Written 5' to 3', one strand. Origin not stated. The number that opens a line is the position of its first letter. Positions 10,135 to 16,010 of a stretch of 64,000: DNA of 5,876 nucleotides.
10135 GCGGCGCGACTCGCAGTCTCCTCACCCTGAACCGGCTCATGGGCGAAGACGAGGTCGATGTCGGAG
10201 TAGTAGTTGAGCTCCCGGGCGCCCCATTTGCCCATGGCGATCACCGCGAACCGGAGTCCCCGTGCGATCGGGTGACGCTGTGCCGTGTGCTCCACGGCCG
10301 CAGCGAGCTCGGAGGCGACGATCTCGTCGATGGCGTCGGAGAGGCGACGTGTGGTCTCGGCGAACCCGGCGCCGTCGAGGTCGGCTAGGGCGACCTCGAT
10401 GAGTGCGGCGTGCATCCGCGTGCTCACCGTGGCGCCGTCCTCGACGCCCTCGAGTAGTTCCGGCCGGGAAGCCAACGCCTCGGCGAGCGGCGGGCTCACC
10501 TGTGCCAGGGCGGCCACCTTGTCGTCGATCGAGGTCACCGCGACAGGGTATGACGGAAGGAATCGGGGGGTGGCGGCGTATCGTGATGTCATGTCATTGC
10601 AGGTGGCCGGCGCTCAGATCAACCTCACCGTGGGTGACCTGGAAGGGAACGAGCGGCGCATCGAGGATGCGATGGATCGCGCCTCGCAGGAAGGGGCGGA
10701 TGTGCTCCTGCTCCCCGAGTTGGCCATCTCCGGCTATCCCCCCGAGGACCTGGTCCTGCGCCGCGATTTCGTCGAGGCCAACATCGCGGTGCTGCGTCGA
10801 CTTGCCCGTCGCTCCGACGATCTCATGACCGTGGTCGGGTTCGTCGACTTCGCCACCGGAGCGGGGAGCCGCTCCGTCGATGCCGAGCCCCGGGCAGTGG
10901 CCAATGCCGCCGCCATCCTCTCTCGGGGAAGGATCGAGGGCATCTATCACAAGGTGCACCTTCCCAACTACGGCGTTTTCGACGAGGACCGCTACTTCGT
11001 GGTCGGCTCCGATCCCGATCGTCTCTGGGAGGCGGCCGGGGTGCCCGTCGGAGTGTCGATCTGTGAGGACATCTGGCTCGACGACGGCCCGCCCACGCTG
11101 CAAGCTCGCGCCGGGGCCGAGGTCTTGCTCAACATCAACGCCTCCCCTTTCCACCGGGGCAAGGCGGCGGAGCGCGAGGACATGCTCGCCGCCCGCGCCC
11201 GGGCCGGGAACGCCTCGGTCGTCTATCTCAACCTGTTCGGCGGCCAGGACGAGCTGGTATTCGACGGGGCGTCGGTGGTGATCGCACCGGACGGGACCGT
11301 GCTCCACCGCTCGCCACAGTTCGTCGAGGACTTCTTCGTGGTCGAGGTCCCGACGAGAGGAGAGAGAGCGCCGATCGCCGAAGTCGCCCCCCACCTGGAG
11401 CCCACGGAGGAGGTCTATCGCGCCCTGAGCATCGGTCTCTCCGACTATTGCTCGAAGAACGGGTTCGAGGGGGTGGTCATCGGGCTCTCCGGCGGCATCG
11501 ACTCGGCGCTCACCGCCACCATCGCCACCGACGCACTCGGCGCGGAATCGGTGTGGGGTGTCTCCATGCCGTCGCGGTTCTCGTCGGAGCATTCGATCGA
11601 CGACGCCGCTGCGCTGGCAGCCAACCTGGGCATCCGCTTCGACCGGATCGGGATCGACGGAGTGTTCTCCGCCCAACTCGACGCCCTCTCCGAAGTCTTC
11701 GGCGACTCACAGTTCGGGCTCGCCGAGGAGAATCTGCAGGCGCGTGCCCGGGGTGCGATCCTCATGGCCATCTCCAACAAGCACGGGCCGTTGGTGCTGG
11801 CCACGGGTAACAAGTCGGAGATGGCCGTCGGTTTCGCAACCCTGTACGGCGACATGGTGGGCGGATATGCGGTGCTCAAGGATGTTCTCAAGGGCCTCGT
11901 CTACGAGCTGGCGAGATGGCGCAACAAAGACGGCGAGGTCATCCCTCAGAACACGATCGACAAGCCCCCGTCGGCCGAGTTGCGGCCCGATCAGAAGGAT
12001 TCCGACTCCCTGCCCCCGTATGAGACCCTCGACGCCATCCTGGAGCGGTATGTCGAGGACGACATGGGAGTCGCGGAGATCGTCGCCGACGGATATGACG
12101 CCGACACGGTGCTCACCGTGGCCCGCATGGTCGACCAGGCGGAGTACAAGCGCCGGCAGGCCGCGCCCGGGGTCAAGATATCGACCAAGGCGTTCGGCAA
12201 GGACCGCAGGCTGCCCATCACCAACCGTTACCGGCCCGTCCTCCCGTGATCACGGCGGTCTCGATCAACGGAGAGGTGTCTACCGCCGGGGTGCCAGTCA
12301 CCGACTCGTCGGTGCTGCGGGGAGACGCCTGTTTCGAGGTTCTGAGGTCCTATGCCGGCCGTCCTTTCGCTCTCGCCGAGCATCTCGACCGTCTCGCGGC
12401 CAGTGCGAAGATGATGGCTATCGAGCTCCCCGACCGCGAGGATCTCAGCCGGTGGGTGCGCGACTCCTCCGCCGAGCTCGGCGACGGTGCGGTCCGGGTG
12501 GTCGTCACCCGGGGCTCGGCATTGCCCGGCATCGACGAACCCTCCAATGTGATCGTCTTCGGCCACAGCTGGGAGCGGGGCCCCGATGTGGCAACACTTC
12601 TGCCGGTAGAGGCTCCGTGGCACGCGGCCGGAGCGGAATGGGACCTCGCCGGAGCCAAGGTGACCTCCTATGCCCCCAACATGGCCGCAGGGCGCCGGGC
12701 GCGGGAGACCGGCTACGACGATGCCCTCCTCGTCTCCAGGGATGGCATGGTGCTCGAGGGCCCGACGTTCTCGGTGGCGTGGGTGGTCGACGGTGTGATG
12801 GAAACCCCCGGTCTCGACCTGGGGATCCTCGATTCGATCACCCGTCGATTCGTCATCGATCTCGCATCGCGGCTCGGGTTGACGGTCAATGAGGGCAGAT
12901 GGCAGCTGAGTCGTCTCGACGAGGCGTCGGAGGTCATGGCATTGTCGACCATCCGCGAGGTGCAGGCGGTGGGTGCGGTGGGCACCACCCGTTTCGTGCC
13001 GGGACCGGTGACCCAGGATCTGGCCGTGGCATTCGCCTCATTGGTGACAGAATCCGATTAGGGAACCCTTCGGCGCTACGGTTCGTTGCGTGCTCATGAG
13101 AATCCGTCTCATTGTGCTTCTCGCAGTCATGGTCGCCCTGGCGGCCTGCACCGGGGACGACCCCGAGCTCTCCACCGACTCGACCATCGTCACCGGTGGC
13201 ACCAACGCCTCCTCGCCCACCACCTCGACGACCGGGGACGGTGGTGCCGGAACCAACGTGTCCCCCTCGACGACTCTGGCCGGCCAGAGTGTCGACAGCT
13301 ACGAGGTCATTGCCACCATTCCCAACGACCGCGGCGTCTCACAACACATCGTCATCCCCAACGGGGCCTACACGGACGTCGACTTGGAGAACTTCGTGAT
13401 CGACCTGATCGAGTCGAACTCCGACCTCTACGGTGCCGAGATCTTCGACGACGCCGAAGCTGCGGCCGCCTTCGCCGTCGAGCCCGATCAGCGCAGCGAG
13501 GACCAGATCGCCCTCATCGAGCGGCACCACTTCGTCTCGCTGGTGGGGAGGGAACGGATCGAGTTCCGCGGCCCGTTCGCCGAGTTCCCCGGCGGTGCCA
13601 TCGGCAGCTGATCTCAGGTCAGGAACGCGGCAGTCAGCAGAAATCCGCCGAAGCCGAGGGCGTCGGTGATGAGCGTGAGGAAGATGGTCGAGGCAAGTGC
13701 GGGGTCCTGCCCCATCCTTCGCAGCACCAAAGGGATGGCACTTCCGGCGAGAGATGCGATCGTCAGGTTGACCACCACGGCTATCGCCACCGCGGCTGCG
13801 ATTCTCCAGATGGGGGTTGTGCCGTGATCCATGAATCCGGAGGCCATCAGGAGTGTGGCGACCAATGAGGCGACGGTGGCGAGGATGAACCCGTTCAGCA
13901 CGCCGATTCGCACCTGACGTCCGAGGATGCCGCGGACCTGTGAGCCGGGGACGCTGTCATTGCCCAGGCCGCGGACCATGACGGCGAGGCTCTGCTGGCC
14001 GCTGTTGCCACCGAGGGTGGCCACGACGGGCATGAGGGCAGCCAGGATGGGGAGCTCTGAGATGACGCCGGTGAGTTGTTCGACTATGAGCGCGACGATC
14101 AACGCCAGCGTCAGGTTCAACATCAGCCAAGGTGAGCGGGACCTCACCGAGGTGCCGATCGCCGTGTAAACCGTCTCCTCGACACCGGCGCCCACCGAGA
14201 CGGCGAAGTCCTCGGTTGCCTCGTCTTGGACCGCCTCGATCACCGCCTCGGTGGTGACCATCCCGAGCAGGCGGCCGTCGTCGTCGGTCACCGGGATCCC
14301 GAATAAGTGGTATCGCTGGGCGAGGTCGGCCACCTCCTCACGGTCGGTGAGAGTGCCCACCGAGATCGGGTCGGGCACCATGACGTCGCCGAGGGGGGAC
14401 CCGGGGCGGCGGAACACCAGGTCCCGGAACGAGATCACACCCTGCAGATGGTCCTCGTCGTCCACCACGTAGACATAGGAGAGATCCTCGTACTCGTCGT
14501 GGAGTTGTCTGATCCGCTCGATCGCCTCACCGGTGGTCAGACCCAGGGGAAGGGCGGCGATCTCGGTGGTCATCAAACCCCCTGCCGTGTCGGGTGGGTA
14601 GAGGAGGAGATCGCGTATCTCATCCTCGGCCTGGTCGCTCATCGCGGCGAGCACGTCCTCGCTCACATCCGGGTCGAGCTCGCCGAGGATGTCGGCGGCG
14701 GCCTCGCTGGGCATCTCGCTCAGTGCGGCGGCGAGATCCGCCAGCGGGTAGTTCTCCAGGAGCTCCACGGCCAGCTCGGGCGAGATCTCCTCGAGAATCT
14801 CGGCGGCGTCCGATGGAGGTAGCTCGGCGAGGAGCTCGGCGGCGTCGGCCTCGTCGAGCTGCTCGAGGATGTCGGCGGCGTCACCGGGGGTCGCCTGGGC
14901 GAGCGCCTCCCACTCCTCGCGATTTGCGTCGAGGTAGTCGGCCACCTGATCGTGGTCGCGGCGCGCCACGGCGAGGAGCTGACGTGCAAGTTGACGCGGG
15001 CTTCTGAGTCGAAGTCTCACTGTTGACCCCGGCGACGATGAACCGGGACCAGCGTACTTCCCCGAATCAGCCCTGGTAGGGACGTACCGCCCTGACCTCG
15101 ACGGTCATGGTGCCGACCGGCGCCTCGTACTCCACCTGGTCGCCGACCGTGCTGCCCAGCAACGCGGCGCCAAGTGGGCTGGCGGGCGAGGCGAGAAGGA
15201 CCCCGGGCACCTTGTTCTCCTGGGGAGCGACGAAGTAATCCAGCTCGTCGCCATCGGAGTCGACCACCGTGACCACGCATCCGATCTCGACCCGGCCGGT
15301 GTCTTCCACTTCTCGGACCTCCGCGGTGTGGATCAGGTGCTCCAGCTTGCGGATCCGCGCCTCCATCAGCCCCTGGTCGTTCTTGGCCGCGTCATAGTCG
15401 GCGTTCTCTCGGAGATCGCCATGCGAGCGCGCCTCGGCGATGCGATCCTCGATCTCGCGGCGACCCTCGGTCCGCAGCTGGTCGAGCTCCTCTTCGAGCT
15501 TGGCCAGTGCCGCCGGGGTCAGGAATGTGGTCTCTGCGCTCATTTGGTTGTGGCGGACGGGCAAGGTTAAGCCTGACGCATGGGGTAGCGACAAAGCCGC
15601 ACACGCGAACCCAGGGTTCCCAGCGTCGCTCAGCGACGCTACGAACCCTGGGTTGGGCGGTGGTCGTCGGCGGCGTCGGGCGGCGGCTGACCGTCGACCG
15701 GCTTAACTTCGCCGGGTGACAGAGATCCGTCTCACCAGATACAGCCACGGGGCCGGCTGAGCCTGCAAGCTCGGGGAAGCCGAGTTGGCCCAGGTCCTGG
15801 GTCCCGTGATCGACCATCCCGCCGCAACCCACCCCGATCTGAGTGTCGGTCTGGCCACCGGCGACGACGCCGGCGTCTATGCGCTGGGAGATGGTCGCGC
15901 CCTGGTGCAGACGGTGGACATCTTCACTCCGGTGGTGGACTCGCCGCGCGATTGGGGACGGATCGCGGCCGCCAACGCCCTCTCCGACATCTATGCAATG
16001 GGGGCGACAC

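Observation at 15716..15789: selD is itself a selenoprotein: in-frame UGA at the catalytic position plus a SECIS-like hairpin; the ORF track truncates the gene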

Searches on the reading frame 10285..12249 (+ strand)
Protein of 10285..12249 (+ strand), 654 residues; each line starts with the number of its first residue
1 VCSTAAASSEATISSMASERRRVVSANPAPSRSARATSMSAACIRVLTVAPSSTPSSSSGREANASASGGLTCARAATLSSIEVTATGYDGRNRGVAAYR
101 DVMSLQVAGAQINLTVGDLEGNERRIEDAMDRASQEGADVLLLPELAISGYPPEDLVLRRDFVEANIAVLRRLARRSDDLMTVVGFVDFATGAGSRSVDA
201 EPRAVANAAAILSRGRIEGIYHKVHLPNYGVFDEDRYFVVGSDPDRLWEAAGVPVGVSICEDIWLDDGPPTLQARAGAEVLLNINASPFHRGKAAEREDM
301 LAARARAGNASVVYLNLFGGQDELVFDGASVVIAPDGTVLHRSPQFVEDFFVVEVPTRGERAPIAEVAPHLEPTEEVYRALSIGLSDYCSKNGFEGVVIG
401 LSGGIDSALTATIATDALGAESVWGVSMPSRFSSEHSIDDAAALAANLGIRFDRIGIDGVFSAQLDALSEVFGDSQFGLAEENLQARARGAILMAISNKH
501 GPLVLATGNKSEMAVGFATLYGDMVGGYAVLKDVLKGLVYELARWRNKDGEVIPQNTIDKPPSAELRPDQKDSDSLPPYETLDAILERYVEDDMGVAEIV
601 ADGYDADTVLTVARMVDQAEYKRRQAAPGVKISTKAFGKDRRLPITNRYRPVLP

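Call 9: search_protein_families(library=pfam, proteins=[window:10285-12249:+])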
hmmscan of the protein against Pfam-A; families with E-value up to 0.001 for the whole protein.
window:10285-12249:+ (654 aa): 2 families
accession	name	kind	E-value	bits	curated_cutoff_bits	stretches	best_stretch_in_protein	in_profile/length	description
PF02540.23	NAD_synthase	-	3e-70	236.6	21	1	379-626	3-242/242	NAD synthase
PF00795.27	CN_hydrolase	-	3.7e-26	92.5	23.2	1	107-356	2-247/256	Carbon-nitrogen hydrolase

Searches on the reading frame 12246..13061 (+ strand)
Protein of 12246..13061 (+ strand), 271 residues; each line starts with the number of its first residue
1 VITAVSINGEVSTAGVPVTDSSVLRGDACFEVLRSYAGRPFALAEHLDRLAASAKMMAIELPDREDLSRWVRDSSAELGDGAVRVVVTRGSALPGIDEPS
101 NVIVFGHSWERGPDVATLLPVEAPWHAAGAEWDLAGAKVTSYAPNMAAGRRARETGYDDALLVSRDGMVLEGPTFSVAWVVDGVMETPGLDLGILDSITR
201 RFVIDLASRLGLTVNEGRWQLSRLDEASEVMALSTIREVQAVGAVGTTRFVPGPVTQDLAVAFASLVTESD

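Call 9: search_protein_families(library=pfam, proteins=[window:12246-13061:+])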
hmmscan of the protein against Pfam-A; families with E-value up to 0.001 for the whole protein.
window:12246-13061:+ (271 aa): 1 family
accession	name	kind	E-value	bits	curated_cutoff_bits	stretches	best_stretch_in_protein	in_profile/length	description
PF01063.24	Aminotran_4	-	1.1e-46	159.9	28.5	1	29-243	2-221/223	Amino-transferase class IV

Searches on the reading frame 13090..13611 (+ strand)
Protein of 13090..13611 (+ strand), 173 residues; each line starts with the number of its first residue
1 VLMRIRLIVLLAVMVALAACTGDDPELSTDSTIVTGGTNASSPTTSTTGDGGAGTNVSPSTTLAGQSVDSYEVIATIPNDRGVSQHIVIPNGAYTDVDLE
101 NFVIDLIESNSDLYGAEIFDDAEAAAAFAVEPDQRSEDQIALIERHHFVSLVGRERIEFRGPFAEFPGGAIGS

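Call 9: search_protein_families(library=pfam, proteins=[window:13090-13611:+])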
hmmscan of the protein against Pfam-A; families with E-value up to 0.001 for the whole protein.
window:13090-13611:+ (173 aa): 0 families

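Call 61: search_protein_families(library=ncbifam, proteins=[window:13090-13611:+], max_evalue=1)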
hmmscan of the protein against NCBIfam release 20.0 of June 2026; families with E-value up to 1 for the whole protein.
window:13090-13611:+ (173 aa): 4 families
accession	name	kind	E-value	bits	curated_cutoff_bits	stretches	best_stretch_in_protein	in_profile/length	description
NF003782.0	PRK05371.1-3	subfamily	0.029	12.8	711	1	5-61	10-65/648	Xaa-Pro dipeptidyl-peptidase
NF053527.1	lipo_Cory_WKLS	subfamily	0.083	12.8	105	1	8-47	4-41/166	WKL family lipoprotein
NF050142.1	PG1828_fam_lipo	equivalog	0.084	13.6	50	1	8-34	7-35/59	PG1828 family lipoprotein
NF045774.1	cytochro_C551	exception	0.11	12.5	118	1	6-38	5-37/110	cytochrome c551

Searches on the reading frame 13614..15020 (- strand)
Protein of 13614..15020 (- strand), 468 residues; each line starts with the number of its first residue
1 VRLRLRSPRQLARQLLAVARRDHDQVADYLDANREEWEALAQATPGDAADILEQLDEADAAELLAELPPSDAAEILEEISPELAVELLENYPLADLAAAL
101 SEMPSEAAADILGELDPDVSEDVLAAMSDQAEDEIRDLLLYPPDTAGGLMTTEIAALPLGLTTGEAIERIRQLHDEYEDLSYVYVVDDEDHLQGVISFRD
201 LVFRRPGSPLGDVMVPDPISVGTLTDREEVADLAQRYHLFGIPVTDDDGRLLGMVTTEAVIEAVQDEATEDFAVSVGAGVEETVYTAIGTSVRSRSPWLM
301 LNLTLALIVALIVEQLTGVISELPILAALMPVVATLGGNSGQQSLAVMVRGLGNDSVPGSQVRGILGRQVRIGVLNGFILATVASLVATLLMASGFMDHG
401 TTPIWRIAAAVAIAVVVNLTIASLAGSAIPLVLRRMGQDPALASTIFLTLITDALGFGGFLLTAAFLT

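Call 9: search_protein_families(library=pfam, proteins=[window:13614-15020:-])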
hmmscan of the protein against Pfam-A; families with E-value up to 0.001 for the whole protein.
window:13614-15020:- (468 aa): 4 families
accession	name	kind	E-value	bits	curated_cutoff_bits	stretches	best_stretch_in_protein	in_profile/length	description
PF01769.21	MgtE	-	2.3e-25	89.7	27.6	1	330-462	1-124/125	Divalent cation transporter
PF03448.22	MgtE_N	-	5.5e-22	78.7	25.9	1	45-144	3-102/102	MgtE intracellular N domain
PF00571.33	CBS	-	1.1e-18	67.7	24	2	211-265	2-56/57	CBS domain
PF14841.11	FliG_M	-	1.6e-07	31.9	25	0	96-128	16-48/76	FliG middle domain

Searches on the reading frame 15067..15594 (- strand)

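Call 9: search_protein_families(library=pfam, proteins=[window:15067-15594:-])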
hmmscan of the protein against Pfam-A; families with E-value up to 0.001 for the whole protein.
window:15067-15594:- (175 aa): 2 families
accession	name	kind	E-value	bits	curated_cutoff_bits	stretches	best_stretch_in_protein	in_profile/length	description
PF03449.20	GreA_GreB_N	-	1.9e-26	92.5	24.5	1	24-93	2-71/71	Transcription elongation factor, N-terminal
PF01272.25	GreA_GreB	-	2e-16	60.2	26.9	1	98-171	2-76/77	Transcription elongation factor, GreA/GreB, C-term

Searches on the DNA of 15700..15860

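Call 29: search_rna_families(source=window, start=15700, end=15860, threshold=evalue, max_evalue=10, show_alignments=3)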
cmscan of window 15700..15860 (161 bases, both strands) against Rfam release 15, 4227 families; matches with E-value up to 10: 2.
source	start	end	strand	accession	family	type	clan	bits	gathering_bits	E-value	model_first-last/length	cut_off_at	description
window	15787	15815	-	RF02163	sR-tMet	Gene; snRNA; snoRNA; CD-box;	-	14.2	50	4.7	1-72/72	no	Small nucleolar RNA sR-tMet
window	15736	15840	-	RF03074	Rhodo-rpoB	Cis-reg;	-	13.9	33.6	3.5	1-93/93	no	Rhodo-rpoB RNA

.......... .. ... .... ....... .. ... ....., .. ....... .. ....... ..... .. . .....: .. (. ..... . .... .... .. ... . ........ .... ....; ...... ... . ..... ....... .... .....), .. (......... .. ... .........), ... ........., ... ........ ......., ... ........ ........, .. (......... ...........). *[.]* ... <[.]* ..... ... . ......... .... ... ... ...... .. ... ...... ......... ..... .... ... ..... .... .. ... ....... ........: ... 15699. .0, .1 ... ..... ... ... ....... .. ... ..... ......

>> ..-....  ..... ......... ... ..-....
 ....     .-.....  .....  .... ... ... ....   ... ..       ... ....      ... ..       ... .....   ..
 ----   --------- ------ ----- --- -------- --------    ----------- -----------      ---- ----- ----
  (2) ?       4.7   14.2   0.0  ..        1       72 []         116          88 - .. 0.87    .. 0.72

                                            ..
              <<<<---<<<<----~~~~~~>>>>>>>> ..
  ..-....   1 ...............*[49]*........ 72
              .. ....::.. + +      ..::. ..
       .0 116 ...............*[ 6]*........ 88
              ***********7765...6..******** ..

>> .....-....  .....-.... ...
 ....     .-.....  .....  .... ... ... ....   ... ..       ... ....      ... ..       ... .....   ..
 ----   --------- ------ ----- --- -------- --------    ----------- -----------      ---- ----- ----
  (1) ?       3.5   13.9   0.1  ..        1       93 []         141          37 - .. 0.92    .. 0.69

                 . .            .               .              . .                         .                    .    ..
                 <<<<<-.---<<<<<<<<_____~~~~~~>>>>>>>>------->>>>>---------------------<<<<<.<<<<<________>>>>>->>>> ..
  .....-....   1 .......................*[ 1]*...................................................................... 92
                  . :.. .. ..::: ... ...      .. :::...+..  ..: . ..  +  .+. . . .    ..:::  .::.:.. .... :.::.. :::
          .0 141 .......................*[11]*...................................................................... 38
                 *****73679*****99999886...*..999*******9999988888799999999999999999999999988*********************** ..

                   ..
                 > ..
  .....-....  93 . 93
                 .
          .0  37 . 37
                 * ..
